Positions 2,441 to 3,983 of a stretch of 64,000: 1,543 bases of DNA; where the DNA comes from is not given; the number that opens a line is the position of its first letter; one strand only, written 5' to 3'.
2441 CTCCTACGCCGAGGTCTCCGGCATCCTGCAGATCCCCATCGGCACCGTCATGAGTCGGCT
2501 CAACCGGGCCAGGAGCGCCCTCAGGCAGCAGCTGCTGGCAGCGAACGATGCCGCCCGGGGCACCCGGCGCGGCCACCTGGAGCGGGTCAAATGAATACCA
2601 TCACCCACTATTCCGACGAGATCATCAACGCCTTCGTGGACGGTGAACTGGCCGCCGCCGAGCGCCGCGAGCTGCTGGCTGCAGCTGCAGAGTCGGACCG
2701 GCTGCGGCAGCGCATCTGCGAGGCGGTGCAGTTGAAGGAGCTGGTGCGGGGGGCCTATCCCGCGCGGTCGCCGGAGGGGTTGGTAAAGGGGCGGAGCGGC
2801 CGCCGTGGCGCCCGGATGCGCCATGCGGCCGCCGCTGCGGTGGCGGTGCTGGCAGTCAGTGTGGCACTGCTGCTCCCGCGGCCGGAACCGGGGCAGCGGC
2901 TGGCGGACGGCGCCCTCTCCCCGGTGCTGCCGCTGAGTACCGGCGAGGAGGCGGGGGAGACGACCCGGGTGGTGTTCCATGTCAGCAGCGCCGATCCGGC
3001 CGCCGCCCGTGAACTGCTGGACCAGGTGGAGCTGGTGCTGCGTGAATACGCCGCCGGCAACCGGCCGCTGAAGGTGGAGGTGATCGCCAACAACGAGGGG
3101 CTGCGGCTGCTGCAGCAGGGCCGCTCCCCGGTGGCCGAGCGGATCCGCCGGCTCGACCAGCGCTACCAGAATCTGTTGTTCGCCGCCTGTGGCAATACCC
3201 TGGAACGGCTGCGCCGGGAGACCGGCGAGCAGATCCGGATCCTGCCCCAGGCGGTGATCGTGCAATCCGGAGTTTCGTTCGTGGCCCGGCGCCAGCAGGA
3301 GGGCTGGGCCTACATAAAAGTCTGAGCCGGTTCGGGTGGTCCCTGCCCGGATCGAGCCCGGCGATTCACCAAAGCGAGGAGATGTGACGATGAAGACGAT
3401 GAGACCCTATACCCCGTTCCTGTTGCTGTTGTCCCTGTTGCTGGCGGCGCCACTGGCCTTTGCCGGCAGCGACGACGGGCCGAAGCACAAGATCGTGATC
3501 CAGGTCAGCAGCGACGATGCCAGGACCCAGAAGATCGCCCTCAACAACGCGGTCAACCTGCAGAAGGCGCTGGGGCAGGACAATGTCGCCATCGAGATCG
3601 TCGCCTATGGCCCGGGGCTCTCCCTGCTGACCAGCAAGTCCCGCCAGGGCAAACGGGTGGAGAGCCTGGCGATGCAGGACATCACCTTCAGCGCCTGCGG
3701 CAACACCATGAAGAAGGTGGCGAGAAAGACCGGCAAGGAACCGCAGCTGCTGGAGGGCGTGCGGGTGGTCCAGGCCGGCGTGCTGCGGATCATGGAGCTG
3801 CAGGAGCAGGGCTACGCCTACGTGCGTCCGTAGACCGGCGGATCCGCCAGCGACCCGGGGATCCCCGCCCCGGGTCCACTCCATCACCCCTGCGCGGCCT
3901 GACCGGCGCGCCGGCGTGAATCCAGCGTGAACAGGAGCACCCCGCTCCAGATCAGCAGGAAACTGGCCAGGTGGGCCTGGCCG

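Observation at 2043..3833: ECF sigma / anti-sigma pair whose extracytoplasmic sensor is a DsrE-like domain, followed by a secreted DsrE-like paralogue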

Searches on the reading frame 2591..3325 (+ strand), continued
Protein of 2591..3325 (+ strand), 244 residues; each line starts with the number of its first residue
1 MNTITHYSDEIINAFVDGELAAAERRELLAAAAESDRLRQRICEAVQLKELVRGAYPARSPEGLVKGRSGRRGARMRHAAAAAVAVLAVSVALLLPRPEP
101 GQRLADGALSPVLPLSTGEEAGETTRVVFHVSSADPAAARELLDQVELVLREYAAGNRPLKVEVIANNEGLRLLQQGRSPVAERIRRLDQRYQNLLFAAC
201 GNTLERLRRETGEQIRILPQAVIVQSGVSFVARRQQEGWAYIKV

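Call 68: find_homologous_proteins(query=P0300, max_evalue=1e-10)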
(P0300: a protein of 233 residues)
Query P0300 (233 aa): 338 proteins with E <= 1e-10 among 2839 candidates; the best 120 are listed.
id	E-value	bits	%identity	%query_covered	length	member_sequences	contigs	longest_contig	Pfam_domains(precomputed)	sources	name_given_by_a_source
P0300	3.0e-147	506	100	100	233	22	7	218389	-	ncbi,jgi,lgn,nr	ncbi:MAG: hypothetical protein K8F53_16900 [Rhodocyclaceae bacterium]|jgi:intracellular sulfur oxida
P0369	2.4e-128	444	88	100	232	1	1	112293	-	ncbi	-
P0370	2.2e-127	441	88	100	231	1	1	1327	-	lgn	-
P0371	1.7e-125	435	86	100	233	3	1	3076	-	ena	-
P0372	6.1e-121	420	83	100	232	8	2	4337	-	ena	-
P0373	1.7e-118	412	82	100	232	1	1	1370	-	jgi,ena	-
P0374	1.6e-117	409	81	100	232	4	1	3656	-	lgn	-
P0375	1.1e-113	396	79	100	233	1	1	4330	-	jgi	jgi:hypothetical protein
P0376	1.8e-113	395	78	100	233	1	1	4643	-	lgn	-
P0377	2.0e-113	395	77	100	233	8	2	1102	-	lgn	-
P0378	2.0e-113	395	79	100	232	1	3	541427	-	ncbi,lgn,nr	ncbi:MAG: hypothetical protein HZC23_10925 [Rhodocyclales bacterium]|nr:hypothetical protein [Rhodoc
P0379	9.3e-110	383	76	100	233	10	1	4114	-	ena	-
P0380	2.7e-109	382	75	100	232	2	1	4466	-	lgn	-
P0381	1.2e-108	380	76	100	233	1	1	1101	-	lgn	-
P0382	2.8e-108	378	73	100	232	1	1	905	-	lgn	-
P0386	5.9e-107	374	76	98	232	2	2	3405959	-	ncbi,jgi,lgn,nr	ncbi:MAG: DsrE family protein [Denitratisoma sp.]|nr:DsrE family protein [Denitratisoma sp.]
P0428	6.0e-90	319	63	100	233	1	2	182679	-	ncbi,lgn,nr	ncbi:MAG: hypothetical protein Q7J42_04380 [Sulfuritalea sp.]|nr:hypothetical protein [Sulfuritalea 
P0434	4.0e-89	316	63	100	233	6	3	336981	-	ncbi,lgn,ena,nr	ncbi:MAG: transmembrane anti-sigma factor [Rhodocyclaceae bacterium]|nr:MAG: transmembrane anti-sigm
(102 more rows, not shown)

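Call 69: find_encoding_contigs(protein=P0386, flank=6000, max_places=1)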
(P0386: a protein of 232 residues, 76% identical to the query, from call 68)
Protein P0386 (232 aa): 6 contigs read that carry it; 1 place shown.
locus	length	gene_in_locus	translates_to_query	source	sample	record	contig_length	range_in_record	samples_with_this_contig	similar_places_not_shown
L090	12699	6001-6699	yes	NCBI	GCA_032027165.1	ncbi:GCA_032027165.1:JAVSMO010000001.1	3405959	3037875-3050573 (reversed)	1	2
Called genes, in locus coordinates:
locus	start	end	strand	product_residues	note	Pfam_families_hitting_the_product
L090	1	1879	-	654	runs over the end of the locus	PF07715:Plug, PF00593:TonB_dep_Rec_b-barrel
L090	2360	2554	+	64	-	PF06005:ZapB (weak)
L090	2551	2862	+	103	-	PF05164:ZapA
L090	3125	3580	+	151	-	PF01878:EVE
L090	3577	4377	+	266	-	PF01925:TauE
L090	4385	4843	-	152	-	PF02635:DsrE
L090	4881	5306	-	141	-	-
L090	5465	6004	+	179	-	PF04542:Sigma70_r2, PF08281:Sigma70_r4_2, PF04545:Sigma70_r4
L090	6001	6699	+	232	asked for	-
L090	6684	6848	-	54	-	-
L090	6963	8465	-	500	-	PF00501:AMP-binding, PF13193:AMP-binding_C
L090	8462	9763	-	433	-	PF17408:MCD_N, PF05292:MCD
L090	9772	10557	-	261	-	PF00378:ECH_1, PF16113:ECH_2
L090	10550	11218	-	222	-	PF00392:GntR, PF07729:FCD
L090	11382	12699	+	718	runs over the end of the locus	PF01642:MM_CoA_mutase, PF02310:B12-binding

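Call 70: find_encoding_contigs(protein=P0428, flank=6000, max_places=1)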
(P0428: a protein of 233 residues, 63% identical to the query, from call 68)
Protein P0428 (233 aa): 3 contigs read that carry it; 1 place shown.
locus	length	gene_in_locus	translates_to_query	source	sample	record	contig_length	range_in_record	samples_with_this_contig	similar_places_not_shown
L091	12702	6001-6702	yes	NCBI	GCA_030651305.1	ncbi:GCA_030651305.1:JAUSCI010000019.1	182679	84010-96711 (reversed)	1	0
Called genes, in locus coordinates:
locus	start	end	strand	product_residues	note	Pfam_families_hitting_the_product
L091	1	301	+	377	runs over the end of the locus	PF00534:Glycos_transf_1, PF13692:Glyco_trans_1_4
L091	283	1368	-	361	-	PF13439:Glyco_transf_4, PF13579:Glyco_trans_4_4, PF20706:GT4-conflict (weak), PF00534:Glycos_transf_1, PF13692:Glyco_trans_1_4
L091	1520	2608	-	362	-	PF01075:Glyco_transf_9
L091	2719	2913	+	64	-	PF06005:ZapB (weak)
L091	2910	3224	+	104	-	PF05164:ZapA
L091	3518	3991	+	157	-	PF01878:EVE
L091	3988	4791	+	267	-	PF01925:TauE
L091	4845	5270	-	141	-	-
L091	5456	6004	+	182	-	PF04542:Sigma70_r2, PF08281:Sigma70_r4_2, PF04545:Sigma70_r4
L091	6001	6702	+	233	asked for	-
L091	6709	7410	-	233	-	PF02798:GST_N, PF13409:GST_N_2, PF13417:GST_N_3, PF00043:GST_C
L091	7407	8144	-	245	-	PF00657:Lipase_GDSL, PF13472:Lipase_GDSL_2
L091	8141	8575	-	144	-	PF11026:DUF2721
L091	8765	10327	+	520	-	PF14326:DUF4384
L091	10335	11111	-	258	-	PF00378:ECH_1, PF16113:ECH_2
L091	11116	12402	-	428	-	PF07690:MFS_1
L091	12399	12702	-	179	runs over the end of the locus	PF08534:Redoxin, PF00578:AhpC-TSA, PF00085:Thioredoxin (faint), PF13098:Thioredoxin_2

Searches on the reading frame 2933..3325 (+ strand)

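Call 5: search_protein_families(library=ncbifam, proteins=[window:2933-3325:+], max_evalue=0.1)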
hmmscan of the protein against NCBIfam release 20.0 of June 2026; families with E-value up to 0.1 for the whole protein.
window:2933-3325:+ (130 aa): 2 families
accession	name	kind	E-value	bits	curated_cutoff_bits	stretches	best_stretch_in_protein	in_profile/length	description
TIGR02514.1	type_III_yscP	equivalog_domain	0.00064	19.9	76.5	1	42-76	63-97/129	type III secretion system needle length determinant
TIGR03339.1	phn_lysR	subfamily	0.056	12.7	341.1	0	66-91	27-52/279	aminoethylphosphonate catabolism associated LysR family transcriptional regulator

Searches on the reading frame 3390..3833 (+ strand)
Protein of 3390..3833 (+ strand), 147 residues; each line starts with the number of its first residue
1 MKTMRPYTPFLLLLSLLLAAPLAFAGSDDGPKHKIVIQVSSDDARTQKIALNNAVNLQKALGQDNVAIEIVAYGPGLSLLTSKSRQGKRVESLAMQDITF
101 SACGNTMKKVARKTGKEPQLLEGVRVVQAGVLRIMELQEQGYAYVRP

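Call 3: search_protein_families(library=pfam, proteins=[window:3390-3833:+], max_evalue=0.01)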
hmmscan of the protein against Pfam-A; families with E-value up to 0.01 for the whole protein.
window:3390-3833:+ (147 aa): 1 family
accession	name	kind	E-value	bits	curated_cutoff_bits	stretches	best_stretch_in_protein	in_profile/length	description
PF02635.20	DsrE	-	0.00015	22.4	22.7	1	34-146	2-115/116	DsrE/DsrF-like family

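Call 5: search_protein_families(library=ncbifam, proteins=[window:3390-3833:+], max_evalue=0.1)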
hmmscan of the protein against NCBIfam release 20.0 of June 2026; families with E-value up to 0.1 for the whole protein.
window:3390-3833:+ (147 aa): 0 families

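Call 6: search_solved_structures(query=window:3390-3833:+, max_evalue=1, show_alignments=2)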
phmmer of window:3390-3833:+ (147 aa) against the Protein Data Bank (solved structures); distinct sequences matched with E-value up to 1: 4.
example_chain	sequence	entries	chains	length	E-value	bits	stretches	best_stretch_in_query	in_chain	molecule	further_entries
1l1s_A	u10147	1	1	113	3.2e-14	56.5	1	33-147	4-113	hypothetical protein MTH1491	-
2pd2_A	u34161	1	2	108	2.2e-05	27.8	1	34-145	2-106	Hypothetical protein ST0148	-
8uja_A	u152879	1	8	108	2.5e-05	27.7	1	34-145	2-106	T33-fn10: engineered DrsE like sulfur reductase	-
5tcq_A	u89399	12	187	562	0.79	13.1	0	49-97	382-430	Protein InvG | Type 3 secretion system secretin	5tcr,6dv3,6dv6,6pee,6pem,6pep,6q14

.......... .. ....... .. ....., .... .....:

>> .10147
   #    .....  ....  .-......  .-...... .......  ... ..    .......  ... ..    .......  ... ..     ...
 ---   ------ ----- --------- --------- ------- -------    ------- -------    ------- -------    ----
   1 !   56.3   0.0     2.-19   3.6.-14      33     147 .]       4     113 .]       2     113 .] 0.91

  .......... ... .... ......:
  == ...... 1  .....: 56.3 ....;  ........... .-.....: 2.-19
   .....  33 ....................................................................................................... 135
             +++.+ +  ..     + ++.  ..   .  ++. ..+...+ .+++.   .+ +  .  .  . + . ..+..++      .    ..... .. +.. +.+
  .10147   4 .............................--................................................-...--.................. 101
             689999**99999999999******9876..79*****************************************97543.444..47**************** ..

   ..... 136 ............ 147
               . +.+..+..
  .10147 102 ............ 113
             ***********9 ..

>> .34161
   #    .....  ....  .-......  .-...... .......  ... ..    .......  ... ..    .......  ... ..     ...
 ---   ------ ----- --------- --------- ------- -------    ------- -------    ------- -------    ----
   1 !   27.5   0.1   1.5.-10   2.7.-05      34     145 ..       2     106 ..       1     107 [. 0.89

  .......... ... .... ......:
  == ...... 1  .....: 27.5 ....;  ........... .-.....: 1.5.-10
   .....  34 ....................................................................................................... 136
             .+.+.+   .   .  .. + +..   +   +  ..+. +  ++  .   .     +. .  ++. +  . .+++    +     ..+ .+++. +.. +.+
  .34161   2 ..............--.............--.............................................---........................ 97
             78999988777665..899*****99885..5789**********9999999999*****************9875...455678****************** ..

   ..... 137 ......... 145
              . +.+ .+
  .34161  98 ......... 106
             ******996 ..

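Call 25: find_homologous_proteins(query=window:3390-3833:+, max_evalue=0.00001)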
Query window:3390-3833:+ (147 aa): 3595 proteins with E <= 0.00001 among 3914 candidates; the best 120 are listed.
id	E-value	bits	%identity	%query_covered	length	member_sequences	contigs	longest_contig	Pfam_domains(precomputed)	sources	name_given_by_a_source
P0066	1.6e-86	305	99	100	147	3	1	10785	-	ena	-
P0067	2.5e-78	278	90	100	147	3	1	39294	-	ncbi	-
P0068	4.8e-75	268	88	100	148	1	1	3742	-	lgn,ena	-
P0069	2.5e-65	236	89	84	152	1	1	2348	-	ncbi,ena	-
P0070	1.6e-64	234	89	84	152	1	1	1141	-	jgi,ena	-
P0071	2.8e-63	230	87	84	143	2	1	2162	-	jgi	-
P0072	4.4e-63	229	88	84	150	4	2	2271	-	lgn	-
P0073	1.6e-60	221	86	84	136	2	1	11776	-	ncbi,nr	ncbi:MAG TPA: hypothetical protein ENK50_03845 [Sedimenticola sp.]|nr:hypothetical protein [Sediment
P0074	9.4e-60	218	74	98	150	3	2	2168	-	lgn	-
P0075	4.9e-59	216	74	93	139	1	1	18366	PF02635.21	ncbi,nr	ncbi:MAG: hypothetical protein GY703_11210 [Gammaproteobacteria bacterium]|nr:hypothetical protein [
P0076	3.0e-58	213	72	99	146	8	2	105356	PF02635.21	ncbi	-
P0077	4.1e-58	213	75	93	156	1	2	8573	PF02635.21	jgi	-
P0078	1.1e-57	212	80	81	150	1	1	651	PF02635.21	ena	-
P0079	1.1e-57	212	73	98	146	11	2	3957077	-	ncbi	ncbi:MAG: DsrE family protein [Sedimenticola sp.]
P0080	2.7e-57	210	78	94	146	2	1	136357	PF02635.21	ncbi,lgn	ncbi:MAG: DsrE family protein [Sedimenticola sp.]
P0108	3.5e-55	204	72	95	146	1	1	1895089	PF02635.21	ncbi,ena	-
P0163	1.2e-53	199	72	90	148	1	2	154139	PF02635.21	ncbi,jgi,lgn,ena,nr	ncbi:MAG: DsrE family protein [Gammaproteobacteria bacterium]|nr:DsrE family protein [Gammaproteobac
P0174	1.8e-53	198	70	100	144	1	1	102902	-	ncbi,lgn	-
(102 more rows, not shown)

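Call 26: find_encoding_contigs(protein=P0108, flank=5000, max_places=1)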
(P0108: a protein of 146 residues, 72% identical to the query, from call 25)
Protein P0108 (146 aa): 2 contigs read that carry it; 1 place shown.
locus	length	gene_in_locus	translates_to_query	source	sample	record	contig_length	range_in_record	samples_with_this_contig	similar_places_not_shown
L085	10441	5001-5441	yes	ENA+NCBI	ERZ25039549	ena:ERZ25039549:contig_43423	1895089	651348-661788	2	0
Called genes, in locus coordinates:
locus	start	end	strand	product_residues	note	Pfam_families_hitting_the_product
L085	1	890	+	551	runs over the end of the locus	-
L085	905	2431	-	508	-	PF00501:AMP-binding, PF13193:AMP-binding_C (faint)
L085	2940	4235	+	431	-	PF00155:Aminotran_1_2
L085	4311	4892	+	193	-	PF00578:AhpC-TSA, PF08534:Redoxin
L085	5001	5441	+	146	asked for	PF02635:DsrE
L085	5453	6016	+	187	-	-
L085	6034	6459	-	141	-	PF12276:DUF3617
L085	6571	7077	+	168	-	PF10604:Polyketide_cyc2 (weak)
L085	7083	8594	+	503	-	PF02525:Flavodoxin_2, PF03358:FMN_red, PF01040:UbiA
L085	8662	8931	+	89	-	-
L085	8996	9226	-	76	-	-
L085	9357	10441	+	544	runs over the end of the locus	PF00128:Alpha-amylase, PF10438:Cyc-maltodext_C (weak), PF16657:Malt_amylase_C (faint)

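Call 27: find_encoding_contigs(protein=P0163, flank=5000, max_places=1)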
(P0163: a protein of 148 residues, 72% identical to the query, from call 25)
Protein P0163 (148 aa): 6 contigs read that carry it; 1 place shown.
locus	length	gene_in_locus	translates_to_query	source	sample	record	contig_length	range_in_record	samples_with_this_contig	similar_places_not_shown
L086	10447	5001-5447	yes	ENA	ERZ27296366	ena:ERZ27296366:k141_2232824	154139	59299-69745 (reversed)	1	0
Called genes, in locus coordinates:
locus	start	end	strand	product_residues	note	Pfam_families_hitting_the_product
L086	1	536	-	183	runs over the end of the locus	-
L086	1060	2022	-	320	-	PF00753:Lactamase_B, PF19583:ODP (weak), PF12706:Lactamase_B_2 (faint)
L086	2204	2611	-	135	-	PF01814:Hemerythrin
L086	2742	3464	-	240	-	PF00520:Ion_trans, PF07885:Ion_trans_2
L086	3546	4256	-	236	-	-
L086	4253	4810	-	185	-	PF04542:Sigma70_r2, PF08281:Sigma70_r4_2, PF04545:Sigma70_r4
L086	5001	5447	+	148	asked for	PF02635:DsrE (weak)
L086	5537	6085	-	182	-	PF10604:Polyketide_cyc2 (weak)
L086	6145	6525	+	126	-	-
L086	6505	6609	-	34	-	-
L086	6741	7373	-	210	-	PF03458:Gly_transporter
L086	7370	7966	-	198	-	-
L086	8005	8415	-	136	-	PF00903:Glyoxalase, PF13669:Glyoxalase_4 (faint)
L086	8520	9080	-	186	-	PF13302:Acetyltransf_3, PF00583:Acetyltransf_1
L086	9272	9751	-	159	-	PF00583:Acetyltransf_1, PF13673:Acetyltransf_10 (faint), PF13508:Acetyltransf_7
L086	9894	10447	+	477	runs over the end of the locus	-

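Call 28: find_encoding_contigs(protein=P0174, flank=5000, max_places=1)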
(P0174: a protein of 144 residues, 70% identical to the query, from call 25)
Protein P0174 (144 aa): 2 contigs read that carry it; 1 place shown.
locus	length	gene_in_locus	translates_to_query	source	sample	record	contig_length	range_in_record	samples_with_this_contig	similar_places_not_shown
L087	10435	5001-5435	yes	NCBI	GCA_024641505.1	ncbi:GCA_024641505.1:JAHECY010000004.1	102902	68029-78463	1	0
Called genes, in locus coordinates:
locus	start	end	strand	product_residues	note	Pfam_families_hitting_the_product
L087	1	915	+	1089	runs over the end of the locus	PF13205:Big_5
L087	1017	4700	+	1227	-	PF02574:S-methyl_trans, PF00809:Pterin_bind, PF02607:B12-binding_2, PF02310:B12-binding, PF02965:Met_synt_B12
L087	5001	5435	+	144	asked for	-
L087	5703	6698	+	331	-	PF13531:SBP_bac_11, PF13416:SBP_bac_8 (weak), PF01547:SBP_bac_1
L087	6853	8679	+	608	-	PF00009:GTP_EFTU, PF22042:EF-G_D2, PF03144:GTP_EFTU_D2, PF00679:EFG_C, PF21018:BipA_C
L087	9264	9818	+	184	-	PF04241:DUF423 (weak)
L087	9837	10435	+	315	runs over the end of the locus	PF00561:Abhydrolase_1, PF12146:Hydrolase_4, PF12697:Abhydrolase_6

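Call 40: search_solved_structures(query=A3, max_evalue=10, show_alignments=0)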
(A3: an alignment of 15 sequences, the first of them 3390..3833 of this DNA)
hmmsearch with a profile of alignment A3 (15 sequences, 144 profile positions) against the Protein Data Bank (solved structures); distinct sequences matched with E-value up to 10: 6.
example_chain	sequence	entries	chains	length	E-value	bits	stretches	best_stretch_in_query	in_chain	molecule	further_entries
1l1s_A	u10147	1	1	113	2.6e-22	82.1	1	30-144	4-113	hypothetical protein MTH1491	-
2pd2_A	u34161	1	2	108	1.4e-11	47.3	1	31-142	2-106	Hypothetical protein ST0148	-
8uja_A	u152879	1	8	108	9.9e-10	41.3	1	31-142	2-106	T33-fn10: engineered DrsE like sulfur reductase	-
2fb6_A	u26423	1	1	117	0.048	16.4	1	27-103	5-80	conserved hypothetical protein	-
1u83_A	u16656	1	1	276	0.46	13.2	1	65-105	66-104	Phosphosulfolactate synthase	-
8hd2_A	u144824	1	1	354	1.7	11.4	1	60-95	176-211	Methyltransf_25 domain-containing protein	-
